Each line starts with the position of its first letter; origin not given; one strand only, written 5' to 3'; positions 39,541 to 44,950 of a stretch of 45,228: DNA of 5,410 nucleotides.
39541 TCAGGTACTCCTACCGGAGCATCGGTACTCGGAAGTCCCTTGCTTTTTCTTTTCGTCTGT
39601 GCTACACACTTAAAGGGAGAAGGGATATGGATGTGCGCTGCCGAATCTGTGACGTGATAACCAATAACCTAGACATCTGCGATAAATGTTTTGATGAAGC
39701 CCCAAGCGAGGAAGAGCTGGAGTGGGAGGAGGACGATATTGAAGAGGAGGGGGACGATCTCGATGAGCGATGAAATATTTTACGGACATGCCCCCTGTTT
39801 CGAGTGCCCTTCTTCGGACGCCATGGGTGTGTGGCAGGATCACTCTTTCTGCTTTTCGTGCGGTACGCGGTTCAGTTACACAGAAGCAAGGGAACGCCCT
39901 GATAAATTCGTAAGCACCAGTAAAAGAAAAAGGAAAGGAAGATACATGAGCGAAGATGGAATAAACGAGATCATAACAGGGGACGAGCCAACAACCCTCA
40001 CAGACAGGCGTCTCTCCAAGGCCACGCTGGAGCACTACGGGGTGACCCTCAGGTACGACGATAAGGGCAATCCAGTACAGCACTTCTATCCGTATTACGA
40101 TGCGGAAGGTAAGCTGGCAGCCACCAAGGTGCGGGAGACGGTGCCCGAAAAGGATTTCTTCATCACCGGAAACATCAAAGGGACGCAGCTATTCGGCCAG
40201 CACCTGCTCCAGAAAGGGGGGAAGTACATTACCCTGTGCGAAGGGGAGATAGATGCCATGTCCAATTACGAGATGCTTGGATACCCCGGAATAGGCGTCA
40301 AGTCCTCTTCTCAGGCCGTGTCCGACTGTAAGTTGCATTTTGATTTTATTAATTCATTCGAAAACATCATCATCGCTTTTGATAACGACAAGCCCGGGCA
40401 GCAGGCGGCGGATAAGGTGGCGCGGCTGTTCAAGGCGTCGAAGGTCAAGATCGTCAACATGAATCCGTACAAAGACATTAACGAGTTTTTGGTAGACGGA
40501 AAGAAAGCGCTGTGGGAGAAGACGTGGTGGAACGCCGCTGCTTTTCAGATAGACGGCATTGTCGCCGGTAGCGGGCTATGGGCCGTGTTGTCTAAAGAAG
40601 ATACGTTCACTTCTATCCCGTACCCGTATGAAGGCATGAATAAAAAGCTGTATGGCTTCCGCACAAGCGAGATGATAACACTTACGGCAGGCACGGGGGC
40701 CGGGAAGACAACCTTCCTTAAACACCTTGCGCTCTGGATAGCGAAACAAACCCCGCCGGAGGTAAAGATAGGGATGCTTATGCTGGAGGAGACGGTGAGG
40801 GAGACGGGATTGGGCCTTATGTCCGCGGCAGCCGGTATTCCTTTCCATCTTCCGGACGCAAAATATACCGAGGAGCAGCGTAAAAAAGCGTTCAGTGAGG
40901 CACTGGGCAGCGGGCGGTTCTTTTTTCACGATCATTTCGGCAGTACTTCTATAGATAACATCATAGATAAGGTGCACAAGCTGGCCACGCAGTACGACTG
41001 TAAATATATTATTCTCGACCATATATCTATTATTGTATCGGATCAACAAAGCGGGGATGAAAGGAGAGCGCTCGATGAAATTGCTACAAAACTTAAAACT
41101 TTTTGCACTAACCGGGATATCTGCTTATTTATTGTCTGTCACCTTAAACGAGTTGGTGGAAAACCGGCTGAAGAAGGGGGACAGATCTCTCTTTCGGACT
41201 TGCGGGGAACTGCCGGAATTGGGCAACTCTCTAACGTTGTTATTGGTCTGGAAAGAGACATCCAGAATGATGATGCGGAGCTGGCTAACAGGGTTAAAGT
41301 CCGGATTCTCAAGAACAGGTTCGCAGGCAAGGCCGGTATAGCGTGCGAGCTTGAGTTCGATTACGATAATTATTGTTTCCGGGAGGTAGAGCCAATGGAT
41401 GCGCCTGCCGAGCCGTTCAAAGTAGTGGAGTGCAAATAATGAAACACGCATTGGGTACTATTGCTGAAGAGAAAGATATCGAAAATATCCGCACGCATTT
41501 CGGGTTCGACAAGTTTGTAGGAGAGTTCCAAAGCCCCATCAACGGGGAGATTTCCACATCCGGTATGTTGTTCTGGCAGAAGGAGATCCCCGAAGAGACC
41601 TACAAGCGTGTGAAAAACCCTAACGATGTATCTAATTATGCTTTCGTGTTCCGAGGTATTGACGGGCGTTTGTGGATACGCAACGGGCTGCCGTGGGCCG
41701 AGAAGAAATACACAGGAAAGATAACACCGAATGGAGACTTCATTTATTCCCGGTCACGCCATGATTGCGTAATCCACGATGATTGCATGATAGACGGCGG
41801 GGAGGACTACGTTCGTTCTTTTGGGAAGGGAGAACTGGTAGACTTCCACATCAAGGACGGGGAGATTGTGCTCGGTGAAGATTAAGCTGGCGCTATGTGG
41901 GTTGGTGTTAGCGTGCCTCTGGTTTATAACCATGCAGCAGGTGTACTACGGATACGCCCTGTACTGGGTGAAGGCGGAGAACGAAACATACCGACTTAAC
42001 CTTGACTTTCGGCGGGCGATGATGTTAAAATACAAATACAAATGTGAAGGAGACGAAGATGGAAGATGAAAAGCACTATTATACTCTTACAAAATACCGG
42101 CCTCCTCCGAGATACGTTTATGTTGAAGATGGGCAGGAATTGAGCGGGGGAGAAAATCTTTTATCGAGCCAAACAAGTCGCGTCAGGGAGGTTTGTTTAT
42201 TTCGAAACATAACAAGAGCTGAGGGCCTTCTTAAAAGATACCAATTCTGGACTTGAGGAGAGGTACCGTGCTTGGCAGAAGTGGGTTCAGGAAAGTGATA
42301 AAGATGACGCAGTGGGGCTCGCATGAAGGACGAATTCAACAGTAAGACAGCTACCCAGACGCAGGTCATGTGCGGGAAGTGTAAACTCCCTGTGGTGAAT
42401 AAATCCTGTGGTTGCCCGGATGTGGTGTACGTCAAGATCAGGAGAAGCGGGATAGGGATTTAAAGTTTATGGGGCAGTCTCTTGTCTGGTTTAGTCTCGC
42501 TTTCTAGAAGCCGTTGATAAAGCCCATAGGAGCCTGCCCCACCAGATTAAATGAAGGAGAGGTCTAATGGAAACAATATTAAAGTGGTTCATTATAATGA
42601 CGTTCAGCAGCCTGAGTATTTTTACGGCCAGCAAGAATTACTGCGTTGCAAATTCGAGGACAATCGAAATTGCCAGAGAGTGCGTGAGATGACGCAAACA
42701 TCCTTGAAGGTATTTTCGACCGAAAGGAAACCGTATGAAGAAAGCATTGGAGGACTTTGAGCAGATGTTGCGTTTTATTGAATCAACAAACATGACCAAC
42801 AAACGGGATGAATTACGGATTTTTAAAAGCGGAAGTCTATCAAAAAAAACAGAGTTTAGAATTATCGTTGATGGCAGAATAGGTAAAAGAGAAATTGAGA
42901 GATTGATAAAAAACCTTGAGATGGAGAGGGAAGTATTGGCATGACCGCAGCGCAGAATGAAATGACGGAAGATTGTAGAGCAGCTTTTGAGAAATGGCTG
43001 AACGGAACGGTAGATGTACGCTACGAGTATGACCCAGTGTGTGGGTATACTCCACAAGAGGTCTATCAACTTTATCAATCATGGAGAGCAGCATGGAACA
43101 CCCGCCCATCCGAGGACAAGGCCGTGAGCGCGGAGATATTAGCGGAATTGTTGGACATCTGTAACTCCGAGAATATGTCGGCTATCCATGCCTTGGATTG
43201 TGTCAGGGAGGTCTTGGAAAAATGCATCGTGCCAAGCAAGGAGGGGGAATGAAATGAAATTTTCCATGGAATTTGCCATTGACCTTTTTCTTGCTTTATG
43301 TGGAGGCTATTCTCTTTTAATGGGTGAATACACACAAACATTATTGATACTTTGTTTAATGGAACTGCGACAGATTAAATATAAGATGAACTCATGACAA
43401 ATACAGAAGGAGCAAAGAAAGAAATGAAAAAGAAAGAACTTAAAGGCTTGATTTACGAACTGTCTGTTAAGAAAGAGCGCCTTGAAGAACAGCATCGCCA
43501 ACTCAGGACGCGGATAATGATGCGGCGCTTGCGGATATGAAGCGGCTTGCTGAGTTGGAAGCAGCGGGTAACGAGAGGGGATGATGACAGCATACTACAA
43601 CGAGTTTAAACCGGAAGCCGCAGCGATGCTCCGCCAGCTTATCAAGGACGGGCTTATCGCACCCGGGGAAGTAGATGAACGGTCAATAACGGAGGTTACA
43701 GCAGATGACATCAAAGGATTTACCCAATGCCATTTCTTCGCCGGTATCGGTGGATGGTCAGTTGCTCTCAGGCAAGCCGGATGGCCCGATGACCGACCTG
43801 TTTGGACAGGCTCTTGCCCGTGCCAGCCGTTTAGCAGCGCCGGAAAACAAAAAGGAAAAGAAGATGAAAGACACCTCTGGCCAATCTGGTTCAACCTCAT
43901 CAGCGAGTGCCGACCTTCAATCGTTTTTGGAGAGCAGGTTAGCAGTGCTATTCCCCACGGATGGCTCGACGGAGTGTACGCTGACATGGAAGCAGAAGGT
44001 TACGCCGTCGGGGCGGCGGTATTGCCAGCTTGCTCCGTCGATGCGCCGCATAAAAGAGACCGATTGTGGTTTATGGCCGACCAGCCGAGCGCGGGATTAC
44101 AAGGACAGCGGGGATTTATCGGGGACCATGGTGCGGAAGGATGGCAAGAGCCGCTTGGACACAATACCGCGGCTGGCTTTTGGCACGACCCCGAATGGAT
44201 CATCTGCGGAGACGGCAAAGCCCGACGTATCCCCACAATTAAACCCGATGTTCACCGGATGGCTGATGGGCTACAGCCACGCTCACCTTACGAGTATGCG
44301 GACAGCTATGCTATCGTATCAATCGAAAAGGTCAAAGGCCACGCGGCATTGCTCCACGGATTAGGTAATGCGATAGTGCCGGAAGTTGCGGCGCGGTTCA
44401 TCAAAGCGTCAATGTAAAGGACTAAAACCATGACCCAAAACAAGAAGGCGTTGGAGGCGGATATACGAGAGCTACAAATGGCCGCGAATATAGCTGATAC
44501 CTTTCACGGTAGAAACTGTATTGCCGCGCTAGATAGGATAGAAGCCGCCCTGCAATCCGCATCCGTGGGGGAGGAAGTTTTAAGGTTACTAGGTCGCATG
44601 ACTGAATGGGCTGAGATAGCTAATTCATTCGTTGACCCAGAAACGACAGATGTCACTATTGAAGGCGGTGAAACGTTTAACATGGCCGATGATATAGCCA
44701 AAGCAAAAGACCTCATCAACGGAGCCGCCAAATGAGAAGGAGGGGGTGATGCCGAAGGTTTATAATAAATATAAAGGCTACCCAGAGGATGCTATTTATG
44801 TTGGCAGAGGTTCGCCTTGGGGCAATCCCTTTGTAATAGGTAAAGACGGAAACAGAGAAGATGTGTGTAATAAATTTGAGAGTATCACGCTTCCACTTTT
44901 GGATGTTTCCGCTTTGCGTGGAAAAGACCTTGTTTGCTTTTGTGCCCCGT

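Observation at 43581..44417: The cytosine-5 methyltransferase gene contains a 219-codon +1-frame ORF that also reads like a conserved protein (possible dual-coding locus)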

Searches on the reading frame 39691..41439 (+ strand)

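Call 68: search_protein_families(library=phrogs, proteins=[window:39691-41439:+], max_evalue=0.001)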
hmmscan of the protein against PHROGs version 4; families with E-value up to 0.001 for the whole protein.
window:39691-41439:+ (582 aa): 8 families
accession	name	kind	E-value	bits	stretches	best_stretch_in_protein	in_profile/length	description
phrog_239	-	DNA, RNA and nucleotide metabolism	4.3e-166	556.1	1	25-571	34-604/801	DNA primase/helicase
phrog_19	-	DNA, RNA and nucleotide metabolism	1.9e-34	120.6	1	308-572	334-586/621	DnaB-like replicative helicase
phrog_243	-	DNA, RNA and nucleotide metabolism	6.9e-20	72.1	1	309-565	18-267/273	DnaB-like replicative helicase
phrog_47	-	DNA, RNA and nucleotide metabolism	3.6e-17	63.2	1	133-274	184-330/947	DNA primase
phrog_849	-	DNA, RNA and nucleotide metabolism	3.3e-11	43.8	1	165-304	226-344/435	DNA primase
phrog_18375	-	DNA, RNA and nucleotide metabolism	4.9e-06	26.1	1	323-559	372-606/644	DNA primase/helicase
phrog_6444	-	DNA, RNA and nucleotide metabolism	0.00015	21.8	1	164-273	243-357/577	DNA primase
phrog_5482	-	unknown function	0.00017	21.5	1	319-549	44-283/341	-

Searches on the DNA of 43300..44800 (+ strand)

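Call 5: search_dna_similar(query=window:43300-44800:+, collection=phages, mode=near, max_rows=30)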
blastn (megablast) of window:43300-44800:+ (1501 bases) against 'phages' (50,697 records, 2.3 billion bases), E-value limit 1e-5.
No match.
